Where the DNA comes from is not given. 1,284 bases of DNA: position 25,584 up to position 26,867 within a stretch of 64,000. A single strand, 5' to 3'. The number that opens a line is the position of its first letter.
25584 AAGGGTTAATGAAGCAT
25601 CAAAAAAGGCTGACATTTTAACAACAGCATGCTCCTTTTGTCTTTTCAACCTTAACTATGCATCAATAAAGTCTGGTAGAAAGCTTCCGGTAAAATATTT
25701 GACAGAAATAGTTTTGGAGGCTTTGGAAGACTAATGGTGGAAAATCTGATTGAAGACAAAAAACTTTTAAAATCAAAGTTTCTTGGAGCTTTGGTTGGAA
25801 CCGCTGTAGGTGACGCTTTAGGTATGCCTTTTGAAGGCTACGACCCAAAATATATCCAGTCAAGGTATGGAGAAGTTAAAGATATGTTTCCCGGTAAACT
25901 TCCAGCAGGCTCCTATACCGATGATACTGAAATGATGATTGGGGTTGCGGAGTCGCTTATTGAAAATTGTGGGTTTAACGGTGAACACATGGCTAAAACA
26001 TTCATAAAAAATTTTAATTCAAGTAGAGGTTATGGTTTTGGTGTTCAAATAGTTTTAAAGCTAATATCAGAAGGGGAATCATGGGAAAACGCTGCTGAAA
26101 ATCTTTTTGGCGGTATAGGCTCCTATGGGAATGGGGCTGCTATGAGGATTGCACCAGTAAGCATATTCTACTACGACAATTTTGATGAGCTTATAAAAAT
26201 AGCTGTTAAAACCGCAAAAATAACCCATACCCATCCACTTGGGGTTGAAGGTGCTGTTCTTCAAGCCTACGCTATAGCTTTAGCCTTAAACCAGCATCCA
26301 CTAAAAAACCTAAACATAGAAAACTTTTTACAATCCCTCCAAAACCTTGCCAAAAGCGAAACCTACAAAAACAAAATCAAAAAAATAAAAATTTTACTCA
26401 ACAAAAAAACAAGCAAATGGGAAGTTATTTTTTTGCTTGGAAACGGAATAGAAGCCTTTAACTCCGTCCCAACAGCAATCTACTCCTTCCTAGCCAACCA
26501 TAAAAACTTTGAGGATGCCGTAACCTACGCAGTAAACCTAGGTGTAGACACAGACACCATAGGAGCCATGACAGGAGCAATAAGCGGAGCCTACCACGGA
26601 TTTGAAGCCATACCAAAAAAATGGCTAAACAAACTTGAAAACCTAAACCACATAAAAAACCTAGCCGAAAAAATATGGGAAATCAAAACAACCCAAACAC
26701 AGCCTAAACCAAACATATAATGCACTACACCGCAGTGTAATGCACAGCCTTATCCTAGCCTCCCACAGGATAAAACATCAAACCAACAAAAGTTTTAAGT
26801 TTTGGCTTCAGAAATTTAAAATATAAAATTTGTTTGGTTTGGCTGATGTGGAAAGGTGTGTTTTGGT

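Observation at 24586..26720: HdrD-like Fe-S/CCG protein translationally coupled to an ADP-ribosylglycohydrolase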

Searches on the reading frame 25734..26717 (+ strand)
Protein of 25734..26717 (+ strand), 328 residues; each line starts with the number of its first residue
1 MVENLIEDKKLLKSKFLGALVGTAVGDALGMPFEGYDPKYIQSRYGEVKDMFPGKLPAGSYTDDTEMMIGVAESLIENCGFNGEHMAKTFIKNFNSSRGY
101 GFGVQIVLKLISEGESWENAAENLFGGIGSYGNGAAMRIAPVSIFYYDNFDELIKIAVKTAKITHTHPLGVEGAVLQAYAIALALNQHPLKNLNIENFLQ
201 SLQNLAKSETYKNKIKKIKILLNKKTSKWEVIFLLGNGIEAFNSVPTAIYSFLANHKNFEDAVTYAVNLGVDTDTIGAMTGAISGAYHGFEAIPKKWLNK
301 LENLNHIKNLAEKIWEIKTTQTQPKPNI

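Call 6: search_protein_families(library=pfam, proteins=[window:25734-26717:+])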
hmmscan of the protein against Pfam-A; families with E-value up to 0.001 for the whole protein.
window:25734-26717:+ (328 aa): 1 family
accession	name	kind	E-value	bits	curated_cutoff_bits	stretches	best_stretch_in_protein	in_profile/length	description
PF03747.19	ADP_ribosyl_GH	-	9.8e-77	258.9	26.2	1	18-295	1-286/287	ADP-ribosylglycohydrolase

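Call 7: search_protein_families(library=ncbifam, proteins=[window:25734-26717:+], max_evalue=0.00001)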
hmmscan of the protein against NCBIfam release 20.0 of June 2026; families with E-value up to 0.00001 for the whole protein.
window:25734-26717:+ (328 aa): 2 families
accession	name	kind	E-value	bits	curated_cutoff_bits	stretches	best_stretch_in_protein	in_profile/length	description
TIGR02662.1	dinitro_DRAG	equivalog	8.2e-34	117.1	337.05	1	13-303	2-269/287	ADP-ribosyl-[dinitrogen reductase] hydrolase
NF041672.1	ADPriboarghdlase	equivalog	1.1e-33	116.5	490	1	9-317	63-358/361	ADP-ribosylarginine hydrolase Tri1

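Call 8: search_solved_structures(query=window:25734-26717:+, max_evalue=0.001, show_alignments=2)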
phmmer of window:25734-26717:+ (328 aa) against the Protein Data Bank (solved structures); distinct sequences matched with E-value up to 0.001: 22.
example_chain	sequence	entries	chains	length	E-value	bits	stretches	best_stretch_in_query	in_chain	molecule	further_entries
6g1p_A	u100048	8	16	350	8e-48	166.5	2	15-204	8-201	ADP-ribosylhydrolase like 2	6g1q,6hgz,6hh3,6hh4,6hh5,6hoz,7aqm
2qty_A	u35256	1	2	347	7.6e-46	160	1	14-314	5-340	Poly(ADP-ribose) glycohydrolase ARH3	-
9rfd_A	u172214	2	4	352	5.2e-45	157.2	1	14-314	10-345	ADP-ribosylhydrolase ARH3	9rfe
2g4k_A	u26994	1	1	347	5.5e-45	157.1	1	14-314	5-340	ADP-ribosylhydrolase 3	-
2foz_A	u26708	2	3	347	5.6e-45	157.1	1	14-314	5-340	ADP-ribosylhydrolase like 2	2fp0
5zqy_A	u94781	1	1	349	5.7e-45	157.1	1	14-314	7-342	Poly(ADP-ribose) glycohydrolase ARH3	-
6d36_C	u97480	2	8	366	6.2e-45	157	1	14-314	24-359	Poly(ADP-ribose) glycohydrolase ARH3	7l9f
6d3a_C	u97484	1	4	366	2.2e-44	155.1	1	14-314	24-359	Poly(ADP-ribose) glycohydrolase ARH3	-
7akr_AAA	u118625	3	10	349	3.9e-44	154.3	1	14-314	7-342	ADP-ribose glycohydrolase ARH3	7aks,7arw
7l9h_C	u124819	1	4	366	7.9e-44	153.3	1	14-314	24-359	ADP-ribose glycohydrolase ARH3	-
7l9i_C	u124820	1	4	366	8.1e-44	153.3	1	14-314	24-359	ADP-ribose glycohydrolase ARH3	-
1t5j_A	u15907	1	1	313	4.8e-38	134.3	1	12-320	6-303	Hypothetical protein MJ1187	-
2cwc_A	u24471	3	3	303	2.1e-30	109.2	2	13-191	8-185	ADP-ribosylglycohydrolase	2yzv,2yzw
8za7_A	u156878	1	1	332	1.6e-25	93.2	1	12-314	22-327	Lmo0067 protein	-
6dre_A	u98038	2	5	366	5.3e-23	84.9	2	248-316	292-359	ADP-ribosyl-(Dinitrogen reductase) hydrolase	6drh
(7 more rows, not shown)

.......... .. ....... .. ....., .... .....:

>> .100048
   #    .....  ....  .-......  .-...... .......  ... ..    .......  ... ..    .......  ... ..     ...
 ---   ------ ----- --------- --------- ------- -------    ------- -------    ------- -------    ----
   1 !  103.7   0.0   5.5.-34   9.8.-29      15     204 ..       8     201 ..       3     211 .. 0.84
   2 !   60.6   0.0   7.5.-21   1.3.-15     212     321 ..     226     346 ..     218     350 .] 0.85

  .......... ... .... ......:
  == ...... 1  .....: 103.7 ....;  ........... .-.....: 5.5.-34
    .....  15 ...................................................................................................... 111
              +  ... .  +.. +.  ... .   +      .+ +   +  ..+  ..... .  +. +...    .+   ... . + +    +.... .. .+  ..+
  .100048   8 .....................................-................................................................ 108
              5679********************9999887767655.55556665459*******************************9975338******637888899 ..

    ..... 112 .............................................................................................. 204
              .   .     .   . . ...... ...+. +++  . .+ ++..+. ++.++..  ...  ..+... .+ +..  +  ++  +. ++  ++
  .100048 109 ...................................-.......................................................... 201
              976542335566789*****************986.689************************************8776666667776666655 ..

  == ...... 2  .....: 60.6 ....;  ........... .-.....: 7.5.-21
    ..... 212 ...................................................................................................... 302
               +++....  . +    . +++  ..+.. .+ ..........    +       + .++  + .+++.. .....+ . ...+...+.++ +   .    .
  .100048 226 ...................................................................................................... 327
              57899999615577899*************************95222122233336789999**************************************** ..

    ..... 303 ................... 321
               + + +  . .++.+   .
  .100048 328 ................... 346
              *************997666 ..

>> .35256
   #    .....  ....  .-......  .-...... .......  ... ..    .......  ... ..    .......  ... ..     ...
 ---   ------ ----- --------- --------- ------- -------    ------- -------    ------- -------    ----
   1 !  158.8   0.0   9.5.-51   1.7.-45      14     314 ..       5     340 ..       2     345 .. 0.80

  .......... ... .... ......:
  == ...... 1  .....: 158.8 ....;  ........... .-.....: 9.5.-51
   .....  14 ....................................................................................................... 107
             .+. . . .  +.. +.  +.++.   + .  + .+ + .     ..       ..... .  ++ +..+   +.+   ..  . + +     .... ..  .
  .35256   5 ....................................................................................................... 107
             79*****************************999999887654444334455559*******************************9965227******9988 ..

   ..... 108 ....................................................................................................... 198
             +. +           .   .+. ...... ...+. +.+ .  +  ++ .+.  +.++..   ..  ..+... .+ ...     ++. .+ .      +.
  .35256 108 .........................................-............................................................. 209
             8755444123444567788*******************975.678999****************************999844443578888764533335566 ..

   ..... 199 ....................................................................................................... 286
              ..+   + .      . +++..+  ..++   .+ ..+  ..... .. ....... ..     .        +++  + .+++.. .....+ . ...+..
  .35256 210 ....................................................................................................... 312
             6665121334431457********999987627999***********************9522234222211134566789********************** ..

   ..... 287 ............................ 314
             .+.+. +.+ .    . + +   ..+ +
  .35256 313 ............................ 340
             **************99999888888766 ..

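Call 9: find_homologous_proteins(query=window:25734-26717:+, max_evalue=1e-20)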
Query window:25734-26717:+ (328 aa): 5131 proteins with E <= 1e-20 among 8000 candidates; the best 120 are listed.
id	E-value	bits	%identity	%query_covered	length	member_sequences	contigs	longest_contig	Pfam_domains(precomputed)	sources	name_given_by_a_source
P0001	9.2e-216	733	100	100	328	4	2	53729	PF03747.20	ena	-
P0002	8.9e-183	625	89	95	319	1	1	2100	PF03747.20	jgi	jgi:poly(ADP-ribose) glycohydrolase ARH3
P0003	4.1e-182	623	89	95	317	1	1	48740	PF03747.20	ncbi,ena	-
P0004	7.9e-182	622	88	95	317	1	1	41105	PF03747.20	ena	-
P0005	2.8e-181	620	88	95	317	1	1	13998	PF03747.20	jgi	-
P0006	5.8e-181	619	89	95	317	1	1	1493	PF03747.20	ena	-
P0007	1.7e-173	594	85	96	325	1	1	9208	PF03747.20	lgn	-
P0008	1.1e-125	437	64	95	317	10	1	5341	PF03747.20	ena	-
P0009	1.5e-118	414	62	95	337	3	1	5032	PF03747.20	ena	-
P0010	1.7e-118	414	62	95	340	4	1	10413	PF03747.20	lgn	-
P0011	2.6e-118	413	60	95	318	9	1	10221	PF03747.20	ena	-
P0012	5.8e-118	412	59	96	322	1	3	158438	PF03747.20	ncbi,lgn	ncbi:MAG: ADP-ribosylglycohydrolase family protein [Candidatus Bathyarchaeota archaeon]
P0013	1.4e-116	407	62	95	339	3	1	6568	PF03747.20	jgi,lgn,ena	-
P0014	1.1e-115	404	63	93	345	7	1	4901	PF03747.20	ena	-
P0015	1.4e-115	404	61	95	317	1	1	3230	PF03747.20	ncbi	-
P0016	1.4e-113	397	62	91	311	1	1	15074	PF03747.20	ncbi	-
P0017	1.1e-112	394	58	95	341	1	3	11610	PF03747.20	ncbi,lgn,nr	ncbi:MAG: hypothetical protein GTN80_10900 [Nitrososphaeria archaeon]|nr:hypothetical protein [Nitro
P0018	8.8e-111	388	55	94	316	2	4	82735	PF03747.20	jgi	-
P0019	5.6e-108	379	56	95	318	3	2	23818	PF03747.20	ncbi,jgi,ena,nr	ncbi:MAG: hypothetical protein DRO52_02255 [Candidatus Hecatellales archaeon]|nr:MAG: hypothetical p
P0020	2.1e-107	377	55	95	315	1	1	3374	PF03747.20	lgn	-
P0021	1.5e-104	368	56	94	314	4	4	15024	PF03747.20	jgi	-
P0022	2.6e-104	367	58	94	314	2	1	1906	PF03747.20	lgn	-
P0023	2.3e-102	361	58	94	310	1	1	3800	PF03747.20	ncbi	ncbi:MAG: ADP-ribosylglycohydrolase family protein [Candidatus Methanospirareceae archaeon]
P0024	3.2e-102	360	55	94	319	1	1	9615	PF03747.20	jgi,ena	-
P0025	3.3e-102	360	55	94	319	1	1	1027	PF03747.20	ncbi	-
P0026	5.1e-102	359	53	95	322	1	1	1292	PF03747.20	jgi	jgi:poly(ADP-ribose) glycohydrolase ARH3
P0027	8.5e-102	359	59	94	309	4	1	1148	PF03747.20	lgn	-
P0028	2.3e-101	357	56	94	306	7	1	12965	PF03747.20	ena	-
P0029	2.5e-101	357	59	94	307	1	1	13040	PF03747.20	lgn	-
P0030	2.9e-101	357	55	94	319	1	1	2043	PF03747.20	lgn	-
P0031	3.1e-101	357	53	95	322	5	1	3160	PF03747.20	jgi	-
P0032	5.0e-101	356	59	94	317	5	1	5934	PF03747.20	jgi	-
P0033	5.3e-101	356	53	95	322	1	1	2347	PF03747.20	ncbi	-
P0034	5.6e-101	356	55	94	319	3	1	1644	PF03747.20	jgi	-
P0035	5.8e-101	356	55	95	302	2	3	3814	PF03747.20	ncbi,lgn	ncbi:MAG: ADP-ribosylglycohydrolase family protein [Candidatus Bathyarchaeia archaeon]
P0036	1.1e-100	355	55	94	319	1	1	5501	PF03747.20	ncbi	-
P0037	1.4e-100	355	55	95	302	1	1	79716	PF03747.20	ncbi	ncbi:MAG: ADP-ribosylglycohydrolase family protein [Candidatus Bathyarchaeia archaeon]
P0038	2.2e-100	354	59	94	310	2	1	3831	PF03747.20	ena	-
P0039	2.9e-100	354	55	94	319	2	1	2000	PF03747.20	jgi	jgi:poly(ADP-ribose) glycohydrolase ARH3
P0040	3.9e-100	353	55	95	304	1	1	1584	PF03747.20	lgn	-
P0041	5.0e-100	353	54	95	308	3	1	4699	PF03747.20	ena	-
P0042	6.1e-100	353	56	95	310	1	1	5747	PF03747.20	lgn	-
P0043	6.8e-100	352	59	94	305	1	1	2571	PF03747.20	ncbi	-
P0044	7.4e-100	352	53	95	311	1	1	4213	PF03747.20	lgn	-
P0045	8.6e-100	352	55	94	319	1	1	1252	PF03747.20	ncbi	-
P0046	1.0e-99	352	55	95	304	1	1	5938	PF03747.20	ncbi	-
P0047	1.1e-99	352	56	93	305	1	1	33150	PF03747.20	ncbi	ncbi:MAG: ADP-ribosylglycohydrolase family protein [Candidatus Methanospirareceae archaeon]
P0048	1.6e-99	351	56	95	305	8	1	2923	PF03747.20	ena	-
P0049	1.9e-99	351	55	95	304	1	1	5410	PF03747.20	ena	-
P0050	2.2e-99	351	58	94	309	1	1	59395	PF03747.20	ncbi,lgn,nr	ncbi:MAG: ADP-ribosylglycohydrolase family protein [Methanophagales archaeon]|nr:ADP-ribosylglycohyd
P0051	2.3e-99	351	58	95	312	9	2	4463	PF03747.20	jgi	jgi:poly(ADP-ribose) glycohydrolase ARH3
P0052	2.5e-99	351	58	94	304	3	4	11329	PF03747.20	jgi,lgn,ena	-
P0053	3.0e-99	350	58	94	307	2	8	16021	PF03747.20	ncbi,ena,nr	ncbi:MAG: ADP-ribosylglycohydrolase family protein [Methanophagales archaeon]|nr:ADP-ribosylglycohyd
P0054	3.1e-99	350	54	95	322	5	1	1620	PF03747.20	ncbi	-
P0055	4.0e-99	350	58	94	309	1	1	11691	PF03747.20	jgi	jgi:poly(ADP-ribose) glycohydrolase ARH3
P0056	4.1e-99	350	58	94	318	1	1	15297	PF03747.20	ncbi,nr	ncbi:MAG: ADP-ribosylglycohydrolase family protein [archaeon]|nr:ADP-ribosylglycohydrolase family pr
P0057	4.3e-99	350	59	94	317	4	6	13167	PF03747.20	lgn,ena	-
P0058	6.1e-99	349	53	97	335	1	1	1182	PF03747.20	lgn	-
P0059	7.3e-99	349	58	94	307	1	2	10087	PF03747.20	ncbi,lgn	-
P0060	8.4e-99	349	53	95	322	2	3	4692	PF03747.20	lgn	-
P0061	1.0e-98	349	58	94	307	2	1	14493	PF03747.20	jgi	jgi:poly(ADP-ribose) glycohydrolase ARH3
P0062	1.0e-98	349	57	95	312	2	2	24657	PF03747.20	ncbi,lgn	-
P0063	1.1e-98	348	52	94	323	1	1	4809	PF03747.20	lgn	-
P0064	1.2e-98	348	51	96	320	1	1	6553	PF03747.20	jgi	-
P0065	1.3e-98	348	51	95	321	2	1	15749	PF03747.20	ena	-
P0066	1.4e-98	348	55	94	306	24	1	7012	PF03747.20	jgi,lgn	-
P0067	1.4e-98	348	55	95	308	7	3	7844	PF03747.20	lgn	-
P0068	1.5e-98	348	57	94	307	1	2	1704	PF03747.20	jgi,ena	-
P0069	1.6e-98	348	55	95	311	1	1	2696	PF03747.20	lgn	-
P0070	2.0e-98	348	55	95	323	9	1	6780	PF03747.20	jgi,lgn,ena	-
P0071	2.1e-98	348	57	94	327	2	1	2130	PF03747.20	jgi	jgi:poly(ADP-ribose) glycohydrolase ARH3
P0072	2.1e-98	347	53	95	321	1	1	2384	PF03747.20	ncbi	-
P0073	2.2e-98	347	56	94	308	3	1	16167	PF03747.20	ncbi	-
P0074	2.4e-98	347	53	94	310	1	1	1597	PF03747.20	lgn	-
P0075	2.4e-98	347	56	95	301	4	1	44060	PF03747.20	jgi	-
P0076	3.0e-98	347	58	94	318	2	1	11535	PF03747.20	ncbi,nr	ncbi:MAG: ADP-ribosylglycohydrolase family protein [archaeon]|nr:ADP-ribosylglycohydrolase family pr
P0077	3.3e-98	347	57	94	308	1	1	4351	PF03747.20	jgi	jgi:poly(ADP-ribose) glycohydrolase ARH3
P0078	3.3e-98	347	58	94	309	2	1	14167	PF03747.20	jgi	jgi:poly(ADP-ribose) glycohydrolase ARH3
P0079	3.4e-98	347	56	94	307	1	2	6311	PF03747.20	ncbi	ncbi:MAG: ADP-ribosylglycohydrolase family protein [Candidatus Methanospirareceae archaeon]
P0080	3.4e-98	347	52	95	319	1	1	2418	PF03747.20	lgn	-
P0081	3.4e-98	347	57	94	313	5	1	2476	PF03747.20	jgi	-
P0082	3.5e-98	347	54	95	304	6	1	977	PF03747.20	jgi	jgi:poly(ADP-ribose) glycohydrolase ARH3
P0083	3.8e-98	347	58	94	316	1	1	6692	PF03747.20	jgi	jgi:poly(ADP-ribose) glycohydrolase ARH3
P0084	3.8e-98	347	55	95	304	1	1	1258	PF03747.20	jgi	-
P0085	4.4e-98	346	53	95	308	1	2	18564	PF03747.20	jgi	-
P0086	4.5e-98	346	58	92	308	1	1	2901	PF03747.20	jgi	-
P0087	4.6e-98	346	53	96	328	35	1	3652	PF03747.20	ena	-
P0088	5.3e-98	346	54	94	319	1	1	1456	PF03747.20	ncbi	-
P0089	5.6e-98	346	56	95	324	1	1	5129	PF03747.20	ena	-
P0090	6.0e-98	346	58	95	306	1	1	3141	PF03747.20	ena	-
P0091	6.2e-98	346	57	93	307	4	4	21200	PF03747.20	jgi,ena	-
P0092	6.3e-98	346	58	93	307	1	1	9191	PF03747.20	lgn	-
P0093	6.6e-98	346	55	95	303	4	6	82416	PF03747.20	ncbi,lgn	ncbi:MAG: ADP-ribosylglycohydrolase family protein [Promethearchaeota archaeon]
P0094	6.6e-98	346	55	95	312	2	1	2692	PF03747.20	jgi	jgi:poly(ADP-ribose) glycohydrolase ARH3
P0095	6.7e-98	346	54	94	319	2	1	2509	PF03747.20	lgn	-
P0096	7.5e-98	346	58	94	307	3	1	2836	PF03747.20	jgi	jgi:poly(ADP-ribose) glycohydrolase ARH3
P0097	8.1e-98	346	57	95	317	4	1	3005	PF03747.20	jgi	-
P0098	1.0e-97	345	58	94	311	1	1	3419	PF03747.20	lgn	-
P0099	1.2e-97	345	55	94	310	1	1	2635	PF03747.20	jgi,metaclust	metaclust:\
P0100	1.3e-97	345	58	94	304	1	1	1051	PF03747.20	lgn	-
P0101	1.3e-97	345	53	94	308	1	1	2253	PF03747.20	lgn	-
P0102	1.5e-97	345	53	94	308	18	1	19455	PF03747.20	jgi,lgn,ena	-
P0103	1.7e-97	345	56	95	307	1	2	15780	PF03747.20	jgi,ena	-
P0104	1.8e-97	344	55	95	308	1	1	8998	PF03747.20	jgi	-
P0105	1.9e-97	344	58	82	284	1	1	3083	PF03747.20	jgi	-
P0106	1.9e-97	344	59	93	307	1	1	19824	PF03747.20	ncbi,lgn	-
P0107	1.9e-97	344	51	97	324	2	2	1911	PF03747.20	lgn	-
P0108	2.0e-97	344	53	94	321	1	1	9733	PF03747.20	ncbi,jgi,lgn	-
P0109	2.0e-97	344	54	94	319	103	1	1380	PF03747.20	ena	-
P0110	3.3e-97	344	52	94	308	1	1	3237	PF03747.20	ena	-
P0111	3.5e-97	343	55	94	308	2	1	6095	PF03747.20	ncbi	-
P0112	3.8e-97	343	55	95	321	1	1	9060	PF03747.20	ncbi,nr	ncbi:hypothetical protein C5S30_00875 [ANME-1 cluster archaeon GoMg4]|nr:hypothetical protein [ANME-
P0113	4.1e-97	343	58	93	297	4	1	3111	PF03747.20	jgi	-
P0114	5.3e-97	343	55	95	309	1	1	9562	PF03747.20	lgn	-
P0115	6.1e-97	343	58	94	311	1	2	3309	PF03747.20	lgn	-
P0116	6.2e-97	343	56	95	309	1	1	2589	PF03747.20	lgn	-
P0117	6.9e-97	343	58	94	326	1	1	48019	PF03747.20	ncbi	-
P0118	7.2e-97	342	58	94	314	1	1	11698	PF03747.20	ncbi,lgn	-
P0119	7.2e-97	342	58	94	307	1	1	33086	PF03747.20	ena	-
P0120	7.4e-97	342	55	95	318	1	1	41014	PF03747.20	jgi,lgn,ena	jgi:poly(ADP-ribose) glycohydrolase ARH3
